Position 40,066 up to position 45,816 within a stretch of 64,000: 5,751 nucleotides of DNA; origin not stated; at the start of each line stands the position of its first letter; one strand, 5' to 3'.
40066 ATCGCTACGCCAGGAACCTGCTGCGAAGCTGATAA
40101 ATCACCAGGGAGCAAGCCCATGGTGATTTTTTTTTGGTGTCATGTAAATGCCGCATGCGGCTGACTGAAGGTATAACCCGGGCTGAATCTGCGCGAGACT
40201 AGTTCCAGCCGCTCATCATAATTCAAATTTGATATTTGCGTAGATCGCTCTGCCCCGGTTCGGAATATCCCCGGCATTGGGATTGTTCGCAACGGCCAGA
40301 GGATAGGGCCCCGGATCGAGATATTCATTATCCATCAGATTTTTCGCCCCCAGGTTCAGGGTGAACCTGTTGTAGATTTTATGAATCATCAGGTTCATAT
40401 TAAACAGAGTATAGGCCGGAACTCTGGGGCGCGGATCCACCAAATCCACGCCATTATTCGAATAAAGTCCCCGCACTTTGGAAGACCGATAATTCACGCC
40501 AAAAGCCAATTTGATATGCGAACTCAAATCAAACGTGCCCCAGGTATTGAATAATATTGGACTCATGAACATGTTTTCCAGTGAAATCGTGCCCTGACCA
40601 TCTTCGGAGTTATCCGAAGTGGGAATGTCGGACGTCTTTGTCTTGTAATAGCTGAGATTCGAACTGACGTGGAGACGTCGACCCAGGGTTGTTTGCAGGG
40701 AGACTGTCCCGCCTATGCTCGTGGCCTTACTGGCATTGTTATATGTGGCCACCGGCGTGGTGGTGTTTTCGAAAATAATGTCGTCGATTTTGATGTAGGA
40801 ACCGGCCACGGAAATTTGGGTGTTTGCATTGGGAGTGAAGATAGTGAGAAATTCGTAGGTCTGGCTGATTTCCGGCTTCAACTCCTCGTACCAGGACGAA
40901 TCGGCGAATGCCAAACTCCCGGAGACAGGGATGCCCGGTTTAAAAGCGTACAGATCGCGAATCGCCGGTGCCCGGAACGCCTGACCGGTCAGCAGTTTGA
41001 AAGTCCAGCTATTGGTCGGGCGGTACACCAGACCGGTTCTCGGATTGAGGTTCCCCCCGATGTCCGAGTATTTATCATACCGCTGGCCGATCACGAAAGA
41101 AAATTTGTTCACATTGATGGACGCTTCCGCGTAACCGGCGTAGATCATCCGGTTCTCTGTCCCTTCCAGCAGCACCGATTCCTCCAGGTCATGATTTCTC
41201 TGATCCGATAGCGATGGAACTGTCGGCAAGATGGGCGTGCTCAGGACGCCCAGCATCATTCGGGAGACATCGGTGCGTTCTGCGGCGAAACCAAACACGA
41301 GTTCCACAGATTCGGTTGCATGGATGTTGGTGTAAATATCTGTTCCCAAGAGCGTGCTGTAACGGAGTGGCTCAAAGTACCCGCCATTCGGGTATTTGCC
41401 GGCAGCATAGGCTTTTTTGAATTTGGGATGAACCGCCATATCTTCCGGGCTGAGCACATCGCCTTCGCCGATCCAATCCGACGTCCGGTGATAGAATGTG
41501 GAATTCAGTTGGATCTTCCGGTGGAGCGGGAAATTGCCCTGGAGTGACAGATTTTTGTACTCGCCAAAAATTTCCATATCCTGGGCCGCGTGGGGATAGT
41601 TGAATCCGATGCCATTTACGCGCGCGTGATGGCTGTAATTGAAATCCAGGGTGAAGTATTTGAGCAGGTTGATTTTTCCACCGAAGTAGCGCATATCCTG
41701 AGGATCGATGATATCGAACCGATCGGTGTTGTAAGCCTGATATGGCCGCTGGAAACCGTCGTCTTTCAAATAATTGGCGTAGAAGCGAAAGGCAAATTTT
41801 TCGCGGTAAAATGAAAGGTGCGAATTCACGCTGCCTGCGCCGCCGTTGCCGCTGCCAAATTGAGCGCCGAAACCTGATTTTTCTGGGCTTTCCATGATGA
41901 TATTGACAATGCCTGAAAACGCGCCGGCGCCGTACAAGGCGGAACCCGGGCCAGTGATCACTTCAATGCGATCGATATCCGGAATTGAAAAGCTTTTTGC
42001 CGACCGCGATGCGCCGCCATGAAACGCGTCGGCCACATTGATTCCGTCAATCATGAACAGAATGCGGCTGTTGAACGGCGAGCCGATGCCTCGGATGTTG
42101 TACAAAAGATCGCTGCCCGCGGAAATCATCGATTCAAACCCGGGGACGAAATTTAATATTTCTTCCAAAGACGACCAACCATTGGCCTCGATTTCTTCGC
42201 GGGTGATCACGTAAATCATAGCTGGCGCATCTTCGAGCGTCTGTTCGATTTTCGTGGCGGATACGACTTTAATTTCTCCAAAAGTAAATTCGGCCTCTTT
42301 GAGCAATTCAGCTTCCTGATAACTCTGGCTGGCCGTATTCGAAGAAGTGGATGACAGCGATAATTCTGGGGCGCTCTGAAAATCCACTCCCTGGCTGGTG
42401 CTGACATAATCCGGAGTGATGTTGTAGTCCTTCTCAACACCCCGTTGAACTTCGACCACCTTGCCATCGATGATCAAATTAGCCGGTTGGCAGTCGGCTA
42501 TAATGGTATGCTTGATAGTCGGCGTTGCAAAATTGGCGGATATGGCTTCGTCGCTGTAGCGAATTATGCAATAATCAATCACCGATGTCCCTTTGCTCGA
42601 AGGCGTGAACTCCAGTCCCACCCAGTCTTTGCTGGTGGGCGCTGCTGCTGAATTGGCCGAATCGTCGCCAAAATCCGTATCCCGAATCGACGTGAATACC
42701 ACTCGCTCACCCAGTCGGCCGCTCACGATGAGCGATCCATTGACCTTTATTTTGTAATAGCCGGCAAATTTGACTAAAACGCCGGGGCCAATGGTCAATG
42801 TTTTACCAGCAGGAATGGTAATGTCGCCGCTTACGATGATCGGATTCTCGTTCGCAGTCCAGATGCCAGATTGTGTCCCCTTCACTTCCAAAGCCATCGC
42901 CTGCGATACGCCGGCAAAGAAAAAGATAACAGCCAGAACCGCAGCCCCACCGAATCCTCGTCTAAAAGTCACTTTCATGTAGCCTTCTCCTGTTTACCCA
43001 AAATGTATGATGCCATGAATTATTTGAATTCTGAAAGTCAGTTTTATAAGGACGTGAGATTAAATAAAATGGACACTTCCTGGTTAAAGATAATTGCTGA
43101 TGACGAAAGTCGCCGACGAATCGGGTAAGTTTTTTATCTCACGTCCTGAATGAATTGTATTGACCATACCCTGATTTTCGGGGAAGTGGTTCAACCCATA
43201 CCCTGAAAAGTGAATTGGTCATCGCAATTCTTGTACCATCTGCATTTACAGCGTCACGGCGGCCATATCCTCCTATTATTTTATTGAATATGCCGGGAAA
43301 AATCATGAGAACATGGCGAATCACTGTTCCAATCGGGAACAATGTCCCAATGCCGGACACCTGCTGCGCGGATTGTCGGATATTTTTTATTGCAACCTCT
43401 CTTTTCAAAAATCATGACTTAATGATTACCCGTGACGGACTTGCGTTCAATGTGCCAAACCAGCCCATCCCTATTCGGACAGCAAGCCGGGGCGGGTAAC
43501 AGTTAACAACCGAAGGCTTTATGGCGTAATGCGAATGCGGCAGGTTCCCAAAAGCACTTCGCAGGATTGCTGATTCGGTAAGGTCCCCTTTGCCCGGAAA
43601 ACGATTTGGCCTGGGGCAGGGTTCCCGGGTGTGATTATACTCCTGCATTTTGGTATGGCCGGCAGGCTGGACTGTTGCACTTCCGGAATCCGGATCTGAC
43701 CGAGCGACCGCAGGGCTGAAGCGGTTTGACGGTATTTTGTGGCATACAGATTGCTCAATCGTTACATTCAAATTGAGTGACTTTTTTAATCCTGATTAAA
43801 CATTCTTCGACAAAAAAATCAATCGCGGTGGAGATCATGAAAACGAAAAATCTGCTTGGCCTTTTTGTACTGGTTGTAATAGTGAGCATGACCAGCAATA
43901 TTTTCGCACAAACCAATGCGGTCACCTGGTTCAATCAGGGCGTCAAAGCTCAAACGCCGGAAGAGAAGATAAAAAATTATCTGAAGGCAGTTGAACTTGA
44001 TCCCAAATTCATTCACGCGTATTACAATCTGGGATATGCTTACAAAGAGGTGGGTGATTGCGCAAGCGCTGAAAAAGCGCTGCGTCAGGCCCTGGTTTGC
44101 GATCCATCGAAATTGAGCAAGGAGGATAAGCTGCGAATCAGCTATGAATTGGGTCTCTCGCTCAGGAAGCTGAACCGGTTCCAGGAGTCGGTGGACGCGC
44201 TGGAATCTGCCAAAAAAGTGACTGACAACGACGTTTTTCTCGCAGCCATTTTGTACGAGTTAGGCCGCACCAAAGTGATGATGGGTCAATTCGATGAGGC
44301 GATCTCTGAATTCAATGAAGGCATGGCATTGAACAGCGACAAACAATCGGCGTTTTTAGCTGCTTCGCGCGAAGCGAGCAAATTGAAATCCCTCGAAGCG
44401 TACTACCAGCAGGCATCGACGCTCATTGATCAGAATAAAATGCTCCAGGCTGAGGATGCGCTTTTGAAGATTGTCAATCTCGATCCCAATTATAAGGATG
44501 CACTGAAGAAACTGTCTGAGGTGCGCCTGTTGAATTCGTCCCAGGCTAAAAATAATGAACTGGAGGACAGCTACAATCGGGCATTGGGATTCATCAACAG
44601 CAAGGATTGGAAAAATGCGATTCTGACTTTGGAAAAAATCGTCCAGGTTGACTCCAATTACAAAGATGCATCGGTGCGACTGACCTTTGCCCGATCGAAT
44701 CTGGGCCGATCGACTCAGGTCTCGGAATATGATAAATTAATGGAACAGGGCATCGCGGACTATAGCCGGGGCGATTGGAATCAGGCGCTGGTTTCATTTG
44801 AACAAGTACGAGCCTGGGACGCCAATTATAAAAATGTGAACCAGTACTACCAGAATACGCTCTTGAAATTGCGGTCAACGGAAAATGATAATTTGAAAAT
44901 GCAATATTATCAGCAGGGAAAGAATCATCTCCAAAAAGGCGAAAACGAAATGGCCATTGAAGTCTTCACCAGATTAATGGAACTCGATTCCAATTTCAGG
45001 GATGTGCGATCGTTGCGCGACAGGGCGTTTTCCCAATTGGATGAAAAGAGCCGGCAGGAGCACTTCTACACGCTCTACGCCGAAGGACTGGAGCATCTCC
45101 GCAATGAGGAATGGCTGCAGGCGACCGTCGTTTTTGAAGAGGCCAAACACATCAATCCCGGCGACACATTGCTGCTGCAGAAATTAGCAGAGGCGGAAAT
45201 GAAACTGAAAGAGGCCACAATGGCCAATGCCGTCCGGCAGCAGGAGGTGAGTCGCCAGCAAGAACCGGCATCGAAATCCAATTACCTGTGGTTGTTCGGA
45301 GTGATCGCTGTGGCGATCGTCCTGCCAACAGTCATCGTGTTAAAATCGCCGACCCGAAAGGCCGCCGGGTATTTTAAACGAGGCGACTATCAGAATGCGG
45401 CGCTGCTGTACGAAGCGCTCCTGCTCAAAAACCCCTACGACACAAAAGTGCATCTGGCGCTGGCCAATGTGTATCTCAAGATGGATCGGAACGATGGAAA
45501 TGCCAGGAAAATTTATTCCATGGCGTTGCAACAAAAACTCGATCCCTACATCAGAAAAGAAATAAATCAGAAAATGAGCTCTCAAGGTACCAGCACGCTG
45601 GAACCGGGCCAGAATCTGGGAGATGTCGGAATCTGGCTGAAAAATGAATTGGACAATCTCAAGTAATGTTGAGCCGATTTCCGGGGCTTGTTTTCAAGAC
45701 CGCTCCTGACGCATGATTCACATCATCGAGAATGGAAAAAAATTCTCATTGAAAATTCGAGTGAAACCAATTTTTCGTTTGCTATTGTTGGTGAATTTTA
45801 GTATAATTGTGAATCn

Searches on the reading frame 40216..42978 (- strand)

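Call 33: search_protein_families(library=pfam, proteins=[window:40216-42978:-], max_evalue=0.001)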
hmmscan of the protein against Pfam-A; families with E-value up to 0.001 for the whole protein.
window:40216-42978:- (920 aa): 3 families
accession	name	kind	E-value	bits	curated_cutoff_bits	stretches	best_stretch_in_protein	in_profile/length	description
PF00593.30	TonB_dep_Rec_b-barrel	-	2.7e-30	107.1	27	1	431-881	29-436/436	TonB dependent receptor-like, beta-barrel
PF07715.20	Plug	-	2.4e-22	79.9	23.9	1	248-357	2-107/107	TonB-dependent Receptor Plug Domain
PF14905.12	OMP_b-brl_3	-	9.5e-10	38.5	27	1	699-843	212-347/408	Outer membrane protein beta-barrel family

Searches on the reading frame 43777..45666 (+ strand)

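Call 33: search_protein_families(library=pfam, proteins=[window:43777-45666:+], max_evalue=0.001)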
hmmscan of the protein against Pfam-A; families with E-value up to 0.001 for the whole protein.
window:43777-45666:+ (629 aa): 18 families
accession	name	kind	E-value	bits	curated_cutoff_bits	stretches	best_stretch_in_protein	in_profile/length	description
PF07719.23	TPR_2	-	4.8e-29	98.5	27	0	81-111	3-33/34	Tetratricopeptide repeat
PF00515.34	TPR_1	-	4.7e-21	74.1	27.8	0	81-111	3-33/34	Tetratricopeptide repeat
PF14559.12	TPR_19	-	1.6e-20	73.6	25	1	533-591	2-60/68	Tetratricopeptide repeat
PF13181.12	TPR_8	-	7.9e-19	66.6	25.7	0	80-106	2-28/34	Tetratricopeptide repeat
PF13414.12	TPR_11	-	1.4e-18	66.8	26.8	1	65-93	14-42/42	TPR repeat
PF13428.12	TPR_14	-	1.3e-17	62.9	23.5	0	529-564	8-43/44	Tetratricopeptide repeat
PF13431.12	TPR_17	-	7.8e-14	51.2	24.4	1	68-94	2-28/34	Tetratricopeptide repeat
PF13432.12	TPR_16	-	1.9e-12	47.8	32.7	1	83-146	1-58/65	Tetratricopeptide repeat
PF13424.12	TPR_12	-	6.1e-12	46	30.1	1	120-185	4-74/77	Tetratricopeptide repeat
PF13174.12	TPR_6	-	1.5e-11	44.5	26.3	0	81-105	2-26/33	Tetratricopeptide repeat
PF13176.12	TPR_7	-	3.7e-09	36.4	27.9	0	384-409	9-34/36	Tetratricopeptide repeat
PF25058.1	ARM_TT21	-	5.7e-07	30.1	27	0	160-233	9-84/155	Tetratricopeptide repeat protein 21 ARM repeat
PF13371.12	TPR_9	-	6e-07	29.8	35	0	74-110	24-60/73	Tetratricopeptide repeat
PF12895.13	ANAPC3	-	2.2e-05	25.1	27.2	0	150-231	6-81/82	Anaphase-promoting complex, cyclosome, subunit 3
PF21545.3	T7SS_EccA1_N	-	3.1e-05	23.8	27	0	85-187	103-202/272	T7SS, ESX-1 secretion system protein EccA1, N-terminal domain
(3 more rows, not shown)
